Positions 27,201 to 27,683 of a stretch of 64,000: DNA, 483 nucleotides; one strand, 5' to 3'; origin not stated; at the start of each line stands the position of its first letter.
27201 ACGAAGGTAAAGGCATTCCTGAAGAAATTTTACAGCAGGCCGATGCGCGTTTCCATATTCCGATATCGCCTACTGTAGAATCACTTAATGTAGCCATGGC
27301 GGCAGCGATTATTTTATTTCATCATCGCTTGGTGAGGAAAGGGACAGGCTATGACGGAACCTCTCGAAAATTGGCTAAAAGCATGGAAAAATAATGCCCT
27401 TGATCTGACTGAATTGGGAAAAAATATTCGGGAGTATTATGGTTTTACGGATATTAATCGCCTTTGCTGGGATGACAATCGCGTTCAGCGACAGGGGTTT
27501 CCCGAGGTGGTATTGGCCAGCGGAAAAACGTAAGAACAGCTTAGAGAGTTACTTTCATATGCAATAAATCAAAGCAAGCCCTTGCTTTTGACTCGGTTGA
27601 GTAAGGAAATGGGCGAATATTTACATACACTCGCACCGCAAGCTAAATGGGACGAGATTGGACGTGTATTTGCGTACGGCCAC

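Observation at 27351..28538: Decayed nickel-pincer (lar) locus: larB with a nonsense codon plus a frameshift, and larC reduced to a frameshifted LarC2 fragment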

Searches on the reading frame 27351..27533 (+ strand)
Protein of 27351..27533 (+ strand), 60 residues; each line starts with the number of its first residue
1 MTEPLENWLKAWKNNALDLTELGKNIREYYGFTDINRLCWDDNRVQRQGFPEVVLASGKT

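Call 14: list_cluster_members(proteins=[P0001, P0002, P0003, L002:8121-8552:+, window:27351-27530:+, window:28197-28535:+, window:28084-28395:+, window:27833-28105:+, L003:10758-11201:+])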
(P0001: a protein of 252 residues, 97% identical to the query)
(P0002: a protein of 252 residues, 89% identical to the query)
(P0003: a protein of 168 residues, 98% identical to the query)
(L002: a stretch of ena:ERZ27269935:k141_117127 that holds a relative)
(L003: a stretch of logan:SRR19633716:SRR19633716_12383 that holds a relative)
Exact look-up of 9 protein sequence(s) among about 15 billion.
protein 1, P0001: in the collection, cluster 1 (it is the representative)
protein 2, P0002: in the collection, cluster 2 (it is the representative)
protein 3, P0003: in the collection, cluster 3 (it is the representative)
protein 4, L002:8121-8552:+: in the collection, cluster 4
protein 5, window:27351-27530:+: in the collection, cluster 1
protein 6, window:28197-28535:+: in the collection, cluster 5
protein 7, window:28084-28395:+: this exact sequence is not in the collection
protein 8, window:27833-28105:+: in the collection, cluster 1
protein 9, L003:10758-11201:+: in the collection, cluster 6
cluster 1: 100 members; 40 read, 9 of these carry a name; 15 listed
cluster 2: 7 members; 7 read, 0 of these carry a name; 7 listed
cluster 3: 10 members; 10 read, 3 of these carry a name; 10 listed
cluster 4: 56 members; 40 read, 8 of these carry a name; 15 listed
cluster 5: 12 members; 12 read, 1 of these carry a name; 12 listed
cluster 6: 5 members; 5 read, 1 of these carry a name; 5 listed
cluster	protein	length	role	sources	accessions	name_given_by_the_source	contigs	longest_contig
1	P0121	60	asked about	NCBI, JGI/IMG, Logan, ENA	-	-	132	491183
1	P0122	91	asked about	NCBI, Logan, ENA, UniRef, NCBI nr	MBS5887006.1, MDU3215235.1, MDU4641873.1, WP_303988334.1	MAG: AIR carboxylase family protein [Negativicoccus massiliensis] | AIR carboxylase family protein n=1 Tax=Negativicoccus succinicivorans TaxID=620903 ... | AIR carboxylase family protein [Negativicoccus succinicivorans]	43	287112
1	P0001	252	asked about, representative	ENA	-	-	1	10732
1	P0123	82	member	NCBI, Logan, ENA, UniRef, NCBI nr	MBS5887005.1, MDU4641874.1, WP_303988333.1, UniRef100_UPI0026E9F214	MAG: hypothetical protein E6Y23_03925 [Negativicoccus massiliensis] | hypothetical protein n=1 Tax=Negativicoccus succinicivorans TaxID=620903 ... | hypothetical protein [Negativicoccus succinicivorans]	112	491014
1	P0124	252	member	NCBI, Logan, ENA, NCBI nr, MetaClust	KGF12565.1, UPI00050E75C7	hypothetical protein HMPREF1633_00545 [Tissierellia bacterium S5-A11] | status=active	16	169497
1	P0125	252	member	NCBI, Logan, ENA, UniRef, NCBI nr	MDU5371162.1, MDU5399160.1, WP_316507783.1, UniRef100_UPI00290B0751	MAG: nickel pincer cofactor biosynthesis protein LarB [Negativicoccus succinicivorans] | nickel pincer cofactor biosynthesis protein LarB n=1 Tax=Negativicoccus succinicivorans ... | nickel pincer cofactor biosynthesis protein LarB [Negativicoccus succinicivorans]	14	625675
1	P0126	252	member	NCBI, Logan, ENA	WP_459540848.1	nickel pincer cofactor biosynthesis protein LarB [Negativicoccus succinicivorans]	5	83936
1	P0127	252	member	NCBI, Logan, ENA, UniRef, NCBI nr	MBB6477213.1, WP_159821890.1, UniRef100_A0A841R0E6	hypothetical protein HNR45_000235 [Negativicoccus succinicivorans] | PurE domain-containing protein n=2 Tax=Negativicoccus succinicivorans TaxID=620903 ... | nickel pincer cofactor biosynthesis protein LarB [Negativicoccus succinicivorans]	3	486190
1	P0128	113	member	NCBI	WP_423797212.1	hypothetical protein, partial [Negativicoccus succinicivorans]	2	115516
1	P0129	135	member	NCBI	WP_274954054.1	nickel pincer cofactor biosynthesis protein LarB, partial [Negativicoccus succinicivorans]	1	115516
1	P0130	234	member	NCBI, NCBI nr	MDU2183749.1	MAG: nickel pincer cofactor biosynthesis protein LarB [Negativicoccus succinicivorans] | nickel pincer cofactor biosynthesis protein LarB [Negativicoccus succinicivorans]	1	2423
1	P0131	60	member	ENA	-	-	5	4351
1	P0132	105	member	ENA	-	-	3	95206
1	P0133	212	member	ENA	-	-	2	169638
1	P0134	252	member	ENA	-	-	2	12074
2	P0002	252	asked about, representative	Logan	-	-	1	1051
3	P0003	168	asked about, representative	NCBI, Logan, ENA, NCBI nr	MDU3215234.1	MAG: hypothetical protein E6672_05230 [Negativicoccus succinicivorans] | hypothetical protein [Negativicoccus succinicivorans]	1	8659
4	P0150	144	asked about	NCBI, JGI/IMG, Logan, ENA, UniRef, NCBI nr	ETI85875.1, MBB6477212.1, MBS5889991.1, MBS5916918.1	MAG: nickel insertion protein [Negativicoccus succinicivorans] | DUF111 domain-containing protein n=2 Tax=Negativicoccus succinicivorans TaxID=620903 ... | nickel insertion protein [Negativicoccus succinicivorans]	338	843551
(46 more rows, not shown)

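Call 18: find_homologous_proteins(query=P0150, max_evalue=1e-10)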
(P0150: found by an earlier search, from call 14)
Query P0150 (144 aa): 132 proteins with E <= 1e-10 among 146 candidates; the best 120 are listed.
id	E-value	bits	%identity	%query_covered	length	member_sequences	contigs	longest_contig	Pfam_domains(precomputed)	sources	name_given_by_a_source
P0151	6.8e-89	313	99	100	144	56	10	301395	PF01969.23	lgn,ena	-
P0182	2.0e-76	272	85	100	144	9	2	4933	PF01969.23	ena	-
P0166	2.8e-57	210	89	76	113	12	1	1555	PF01969.23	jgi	-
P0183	6.6e-31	125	52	88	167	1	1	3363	PF01969.23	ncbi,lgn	-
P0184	2.1e-30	123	52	88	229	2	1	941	PF01969.23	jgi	jgi:hypothetical protein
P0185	3.4e-30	123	47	96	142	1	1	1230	PF01969.23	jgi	jgi:hypothetical protein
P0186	1.3e-28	117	51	92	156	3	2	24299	PF01969.23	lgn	-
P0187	1.4e-28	117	47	92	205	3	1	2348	PF01969.23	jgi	jgi:uncharacterized protein (DUF111 family)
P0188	5.9e-28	115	48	92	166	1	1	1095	PF01969.23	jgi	jgi:pyridinium-3,5-bisthiocarboxylic acid mononucleotide nickel chelatase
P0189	8.9e-27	112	46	91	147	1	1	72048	PF01969.23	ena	-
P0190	2.0e-26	110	44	95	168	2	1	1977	PF01969.23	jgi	jgi:uncharacterized protein (DUF111 family)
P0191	2.3e-26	110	45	91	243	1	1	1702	PF01969.23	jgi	jgi:uncharacterized protein (TIGR00299 family) protein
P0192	2.4e-26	110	47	91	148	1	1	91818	PF01969.23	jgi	jgi:uncharacterized protein (DUF111 family)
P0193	4.1e-26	109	43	100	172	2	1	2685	PF01969.23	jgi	jgi:uncharacterized protein (DUF111 family)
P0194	4.1e-26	109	49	89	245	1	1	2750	PF01969.23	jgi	-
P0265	1.3e-19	88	42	92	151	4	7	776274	PF01969.23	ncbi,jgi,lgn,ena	ncbi:MAG: nickel insertion protein [Anaerolineae bacterium]|jgi:uncharacterized protein (DUF111 fami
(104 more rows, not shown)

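Call 20: find_encoding_contigs(protein=P0192, flank=10000, max_places=2)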
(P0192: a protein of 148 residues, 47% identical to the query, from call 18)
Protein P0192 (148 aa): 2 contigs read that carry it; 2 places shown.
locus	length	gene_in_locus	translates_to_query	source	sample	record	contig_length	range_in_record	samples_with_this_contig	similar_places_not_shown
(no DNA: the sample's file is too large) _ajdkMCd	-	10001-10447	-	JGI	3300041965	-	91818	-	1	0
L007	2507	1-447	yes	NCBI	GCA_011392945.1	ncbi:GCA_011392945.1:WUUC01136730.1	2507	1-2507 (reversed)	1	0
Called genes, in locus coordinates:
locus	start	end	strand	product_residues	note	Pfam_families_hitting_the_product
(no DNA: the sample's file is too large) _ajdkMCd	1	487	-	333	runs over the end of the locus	PF01208:URO-D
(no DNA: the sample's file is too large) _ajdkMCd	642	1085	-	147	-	PF00072:Response_reg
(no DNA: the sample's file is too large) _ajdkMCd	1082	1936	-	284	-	PF01590:GAF, PF13185:GAF_2, PF13492:GAF_3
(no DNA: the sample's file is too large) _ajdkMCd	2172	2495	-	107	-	-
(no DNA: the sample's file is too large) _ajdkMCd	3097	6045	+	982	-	PF08447:PAS_3, PF00989:PAS, PF08448:PAS_4, PF08447:PAS_3, PF08447:PAS_3, PF00989:PAS, PF08447:PAS_3, PF08447:PAS_3, +7 more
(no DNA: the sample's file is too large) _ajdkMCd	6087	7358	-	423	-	PF02403:Seryl_tRNA_N, PF00587:tRNA-synt_2b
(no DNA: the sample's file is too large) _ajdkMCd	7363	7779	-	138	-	PF04519:Bactofilin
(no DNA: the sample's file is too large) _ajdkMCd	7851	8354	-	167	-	PF14584:DUF4446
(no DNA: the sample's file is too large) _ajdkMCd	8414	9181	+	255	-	PF00731:AIRC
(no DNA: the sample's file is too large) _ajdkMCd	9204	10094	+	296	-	-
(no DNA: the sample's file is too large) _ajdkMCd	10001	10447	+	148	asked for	PF01969:Ni_insertion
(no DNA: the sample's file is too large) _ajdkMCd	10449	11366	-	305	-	-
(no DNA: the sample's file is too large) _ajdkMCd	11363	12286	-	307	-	PF00005:ABC_tran, PF13304:AAA_21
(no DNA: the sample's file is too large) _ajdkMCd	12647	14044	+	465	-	PF00069:Pkinase, PF01636:APH (faint), PF07714:PK_Tyr_Ser-Thr, PF03109:ABC1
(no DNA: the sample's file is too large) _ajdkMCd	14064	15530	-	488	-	PF01186:Lysyl_oxidase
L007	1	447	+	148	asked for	PF01969:Ni_insertion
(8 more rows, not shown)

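Call 27: find_encoding_contigs(protein=P0189, flank=10000, max_places=2)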
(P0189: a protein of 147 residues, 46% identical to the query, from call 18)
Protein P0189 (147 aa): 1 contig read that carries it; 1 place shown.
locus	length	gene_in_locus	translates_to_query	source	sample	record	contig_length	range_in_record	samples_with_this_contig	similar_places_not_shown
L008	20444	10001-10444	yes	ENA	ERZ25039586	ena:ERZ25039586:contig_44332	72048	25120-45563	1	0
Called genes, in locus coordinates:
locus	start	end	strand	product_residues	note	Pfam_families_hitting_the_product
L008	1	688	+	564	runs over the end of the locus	-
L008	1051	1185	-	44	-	-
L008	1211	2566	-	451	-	-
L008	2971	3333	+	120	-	PF13473:Cupredoxin_1, PF00127:Copper-bind (faint)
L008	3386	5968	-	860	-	PF03160:Calx-beta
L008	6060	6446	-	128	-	PF00587:tRNA-synt_2b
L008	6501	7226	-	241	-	-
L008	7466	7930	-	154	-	PF04519:Bactofilin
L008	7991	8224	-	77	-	PF14584:DUF4446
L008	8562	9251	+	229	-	PF00731:AIRC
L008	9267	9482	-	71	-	-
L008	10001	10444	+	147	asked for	PF01969:Ni_insertion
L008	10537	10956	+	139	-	PF00903:Glyoxalase, PF19581:Glyoxalase_7 (weak), PF22677:Ble-like_N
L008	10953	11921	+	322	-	PF04542:Sigma70_r2, PF08281:Sigma70_r4_2, PF12680:SnoaL_2 (weak)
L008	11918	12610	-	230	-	PF00378:ECH_1, PF16113:ECH_2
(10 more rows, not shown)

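Call 28: find_encoding_contigs(protein=P0265, flank=10000, max_places=2)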
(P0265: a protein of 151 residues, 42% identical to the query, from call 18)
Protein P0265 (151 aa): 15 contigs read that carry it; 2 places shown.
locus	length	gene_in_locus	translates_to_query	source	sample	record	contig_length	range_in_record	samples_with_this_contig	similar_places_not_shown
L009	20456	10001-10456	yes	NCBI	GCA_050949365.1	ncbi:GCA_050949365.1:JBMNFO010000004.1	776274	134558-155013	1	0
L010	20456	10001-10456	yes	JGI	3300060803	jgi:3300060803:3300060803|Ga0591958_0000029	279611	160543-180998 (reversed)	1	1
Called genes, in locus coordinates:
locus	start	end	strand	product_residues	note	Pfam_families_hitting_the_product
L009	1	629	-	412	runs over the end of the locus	PF00595:PDZ, PF13180:PDZ_2, PF17820:PDZ_6, PF03572:Peptidase_S41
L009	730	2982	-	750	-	PF12704:MacB_PCD, PF02687:FtsX, PF12704:MacB_PCD, PF02687:FtsX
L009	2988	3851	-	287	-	PF00005:ABC_tran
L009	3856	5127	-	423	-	-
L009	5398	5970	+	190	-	PF00293:NUDIX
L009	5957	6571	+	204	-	PF04199:Cyclase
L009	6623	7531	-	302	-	PF14257:DUF4349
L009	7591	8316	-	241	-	PF00149:Metallophos, PF12850:Metallophos_2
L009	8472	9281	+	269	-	PF02540:NAD_synthase (weak)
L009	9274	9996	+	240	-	PF00731:AIRC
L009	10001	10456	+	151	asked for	PF01969:Ni_insertion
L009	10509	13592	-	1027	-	PF00069:Pkinase, PF07714:PK_Tyr_Ser-Thr, PF16697:Yop-YscD_cpl, PF00498:FHA, PF18884:TSP3_bac (weak), PF01477:PLAT (faint)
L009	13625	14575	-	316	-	PF16697:Yop-YscD_cpl, PF00498:FHA, PF09684:Tail_P2_I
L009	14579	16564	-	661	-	-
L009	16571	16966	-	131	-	PF04965:GPW_gp25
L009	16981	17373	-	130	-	PF05488:PAAR_motif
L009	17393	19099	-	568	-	PF05954:Phage_GPD, PF24032:YQBQ (faint), PF04717:Phage_base_V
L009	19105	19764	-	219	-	PF19266:CIS_tube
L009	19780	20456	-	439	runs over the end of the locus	-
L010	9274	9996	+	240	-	PF00731:AIRC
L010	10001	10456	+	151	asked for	PF01969:Ni_insertion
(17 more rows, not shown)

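Call 33: find_encoding_contigs(protein=P0182, flank=6000, max_places=4)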
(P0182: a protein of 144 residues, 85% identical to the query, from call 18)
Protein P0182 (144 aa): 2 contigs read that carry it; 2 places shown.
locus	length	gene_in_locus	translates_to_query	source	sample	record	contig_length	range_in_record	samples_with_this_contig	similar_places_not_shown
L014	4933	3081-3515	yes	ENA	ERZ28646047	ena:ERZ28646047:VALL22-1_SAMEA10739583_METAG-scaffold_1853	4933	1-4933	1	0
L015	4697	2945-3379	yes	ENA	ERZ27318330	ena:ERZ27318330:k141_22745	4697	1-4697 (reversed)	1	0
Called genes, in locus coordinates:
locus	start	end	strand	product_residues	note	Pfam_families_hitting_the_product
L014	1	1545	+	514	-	?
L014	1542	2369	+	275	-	PF22435:MRM3-like_sub_bind, PF08032:SpoU_sub_bind (weak), PF00588:SpoU_methylase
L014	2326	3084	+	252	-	PF00731:AIRC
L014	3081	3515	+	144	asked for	PF01969:Ni_insertion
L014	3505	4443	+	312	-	PF01351:RNase_HII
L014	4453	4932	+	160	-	?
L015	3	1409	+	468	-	?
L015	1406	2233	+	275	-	PF22435:MRM3-like_sub_bind, PF08032:SpoU_sub_bind (weak), PF00588:SpoU_methylase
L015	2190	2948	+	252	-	PF00731:AIRC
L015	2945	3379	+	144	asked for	PF01969:Ni_insertion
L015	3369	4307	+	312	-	PF01351:RNase_HII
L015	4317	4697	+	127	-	?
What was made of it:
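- So is the 89% clade, L014 and L015 (call 33).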

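Call 36: search_protein_representatives(protein=P0150)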
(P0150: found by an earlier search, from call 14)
Query: 144 residues. Proteins with E-value up to 0.001 (for the whole library): 6696; up to 1e-10: 4138; up to 1e-30: 3. The best 150 are listed.
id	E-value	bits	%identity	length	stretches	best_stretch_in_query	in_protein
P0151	2.2e-89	312.6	99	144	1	1-144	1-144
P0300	2.1e-35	137.8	34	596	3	4-135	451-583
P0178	2.7e-34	134.3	50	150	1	1-142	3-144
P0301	9.0e-30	119.6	51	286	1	4-135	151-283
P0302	3.6e-28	114.4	46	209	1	3-142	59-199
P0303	2.9e-27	111.5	47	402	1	4-130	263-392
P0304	8.0e-27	110.0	44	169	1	4-134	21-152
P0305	1.0e-26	109.7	47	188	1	4-136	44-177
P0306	1.6e-26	109.1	47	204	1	4-134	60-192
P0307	2.1e-26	108.7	48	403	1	3-134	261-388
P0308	2.6e-26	108.4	44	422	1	4-139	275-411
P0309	3.8e-26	107.9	46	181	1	3-135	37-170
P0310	4.2e-26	107.7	44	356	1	4-134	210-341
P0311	5.0e-26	107.5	52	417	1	4-130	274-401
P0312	6.5e-26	107.1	48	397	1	4-134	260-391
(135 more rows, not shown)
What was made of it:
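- Tried and rejected: An exhaustive representative search places the Negativicoccus LarC2 at 40-52% identity to the LarC2 domains of ordinary full-length LarC (call 36).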

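Call 39: search_solved_structures(query=P0150, show_alignments=2, max_evalue=0.001)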
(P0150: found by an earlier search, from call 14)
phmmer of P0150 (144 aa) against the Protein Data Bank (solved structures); distinct sequences matched with E-value up to 0.001: 3.
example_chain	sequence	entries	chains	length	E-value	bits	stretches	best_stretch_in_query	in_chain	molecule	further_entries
6bwo_A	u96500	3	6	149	3.5e-25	91.8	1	3-134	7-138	Pyridinium-3,5-bisthiocarboxylic acid mononucleotide nickel insertion protein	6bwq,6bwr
12bi_D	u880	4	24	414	6e-15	58.6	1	4-134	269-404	Pyridinium-3,5-bisthiocarboxylic acid mononucleotide nickel insertion protein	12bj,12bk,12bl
3c19_A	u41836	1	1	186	0.00021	24.5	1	4-134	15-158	Uncharacterized protein MK0293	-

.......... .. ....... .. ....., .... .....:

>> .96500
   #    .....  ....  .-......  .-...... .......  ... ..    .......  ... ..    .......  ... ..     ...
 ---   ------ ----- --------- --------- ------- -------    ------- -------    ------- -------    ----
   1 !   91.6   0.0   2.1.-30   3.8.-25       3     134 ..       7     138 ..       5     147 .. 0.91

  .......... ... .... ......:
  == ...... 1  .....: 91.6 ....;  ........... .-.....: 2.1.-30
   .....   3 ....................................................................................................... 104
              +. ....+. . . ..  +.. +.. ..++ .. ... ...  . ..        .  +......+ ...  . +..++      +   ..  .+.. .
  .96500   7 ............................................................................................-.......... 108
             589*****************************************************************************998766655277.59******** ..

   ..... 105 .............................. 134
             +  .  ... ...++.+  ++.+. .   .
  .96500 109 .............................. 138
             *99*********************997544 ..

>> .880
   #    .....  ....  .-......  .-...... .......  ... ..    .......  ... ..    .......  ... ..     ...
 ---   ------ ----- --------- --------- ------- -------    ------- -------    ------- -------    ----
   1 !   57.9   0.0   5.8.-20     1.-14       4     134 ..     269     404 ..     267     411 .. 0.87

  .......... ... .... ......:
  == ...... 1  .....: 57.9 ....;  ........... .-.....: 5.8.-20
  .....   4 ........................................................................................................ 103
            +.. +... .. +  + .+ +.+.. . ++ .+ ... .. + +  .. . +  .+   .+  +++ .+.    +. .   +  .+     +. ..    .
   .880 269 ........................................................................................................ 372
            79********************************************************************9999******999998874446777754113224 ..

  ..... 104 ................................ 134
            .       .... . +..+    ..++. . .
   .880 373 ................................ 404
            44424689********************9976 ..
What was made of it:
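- Closest known: LarC2 domain of LarC. Same: It matches 6bwo over residues 3-134 at E=3.5e-25 (call 39).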

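Call 45: search_protein_families(library=ncbifam, max_evalue=0.001, proteins=[L009:10001-10453:+, L009:8472-9278:+])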
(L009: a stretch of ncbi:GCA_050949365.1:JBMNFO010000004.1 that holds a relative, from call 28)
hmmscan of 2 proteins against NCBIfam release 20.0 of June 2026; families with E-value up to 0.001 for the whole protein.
L009:10001-10453:+ (151 aa): 1 family
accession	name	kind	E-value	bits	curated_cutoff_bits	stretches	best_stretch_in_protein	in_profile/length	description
NF052512.1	nickel_LarC2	equivalog_domain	1.6e-43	147.5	50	1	10-127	1-118/118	nickel pincer cofactor biosynthesis protein LarC2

L009:8472-9278:+ (269 aa): 11 families
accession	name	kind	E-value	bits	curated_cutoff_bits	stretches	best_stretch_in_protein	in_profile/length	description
TIGR00268.2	TIGR00268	equivalog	2e-88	296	150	1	4-266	1-259/259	ATP-dependent sacrificial sulfur transferase LarE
NF010587.0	PRK13980.1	equivalog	2.8e-08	33.3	255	1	15-82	30-97/267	NAD+ synthase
NF010588.0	PRK13981.1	equivalog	4.9e-08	31.8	479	1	18-82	287-351/546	NAD+ synthase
NF002048.0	PRK00876.1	subfamily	4.7e-07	28.9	313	1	9-76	31-97/330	NAD(+) synthase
NF010392.0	PRK13820.1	equivalog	6.4e-06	25.4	512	1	16-167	2-162/395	argininosuccinate synthase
NF006351.0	PRK08576.1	equivalog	5.5e-05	21.9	290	1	2-130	221-344/436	hypothetical protein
TIGR00552.1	nadE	equivalog_domain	0.00014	21.2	63.65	1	18-83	24-90/251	NAD(+) synthase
TIGR00032.1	argG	equivalog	0.00017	21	268.2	1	18-76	1-57/394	argininosuccinate synthase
NF000848.1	PRK00074.1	equivalog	0.0003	19.5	400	1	10-77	207-275/512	glutamine-hydrolyzing GMP synthase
TIGR00884.1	guaA_Cterm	equivalog_domain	0.00044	19.6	338.75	0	11-79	11-79/310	glutamine-hydrolyzing GMP synthase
TIGR00364.1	TIGR00364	equivalog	0.00046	19.8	150.3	0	21-82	3-62/201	7-cyano-7-deazaguanine synthase QueC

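Call 64: find_encoding_contigs(protein=window:27351-27533:+, flank=1500, max_places=10)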
Protein window:27351-27533:+ (60 aa): 23 contigs read that carry it; 2 places shown.
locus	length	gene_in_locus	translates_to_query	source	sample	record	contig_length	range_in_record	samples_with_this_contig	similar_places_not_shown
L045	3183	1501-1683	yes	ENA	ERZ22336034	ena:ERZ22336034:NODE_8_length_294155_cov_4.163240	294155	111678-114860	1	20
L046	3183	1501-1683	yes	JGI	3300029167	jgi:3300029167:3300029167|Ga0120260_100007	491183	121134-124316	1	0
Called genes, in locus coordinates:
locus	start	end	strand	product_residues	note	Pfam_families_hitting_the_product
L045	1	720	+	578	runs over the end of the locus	PF00664:ABC_membrane, PF00005:ABC_tran, PF02463:SMC_N (faint)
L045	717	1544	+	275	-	PF22435:MRM3-like_sub_bind, PF08032:SpoU_sub_bind (faint), PF00588:SpoU_methylase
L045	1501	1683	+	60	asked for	-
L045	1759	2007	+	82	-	-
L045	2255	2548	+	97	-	PF01969:Ni_insertion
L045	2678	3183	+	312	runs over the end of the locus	PF01351:RNase_HII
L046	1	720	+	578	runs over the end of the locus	PF00664:ABC_membrane, PF02463:SMC_N (weak), PF00005:ABC_tran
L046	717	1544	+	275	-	PF22435:MRM3-like_sub_bind, PF08032:SpoU_sub_bind (faint), PF00588:SpoU_methylase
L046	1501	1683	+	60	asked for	-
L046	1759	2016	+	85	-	-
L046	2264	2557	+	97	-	PF01969:Ni_insertion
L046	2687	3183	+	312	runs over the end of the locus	PF01351:RNase_HII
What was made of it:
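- The 60-aa fragment sits on 132 contigs from NCBI, JGI, Logan and ENA (call 14) and is indexed in 260 blocks (call 64). The fragments are indexed in hundreds of assemblies (calls 14, 64).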
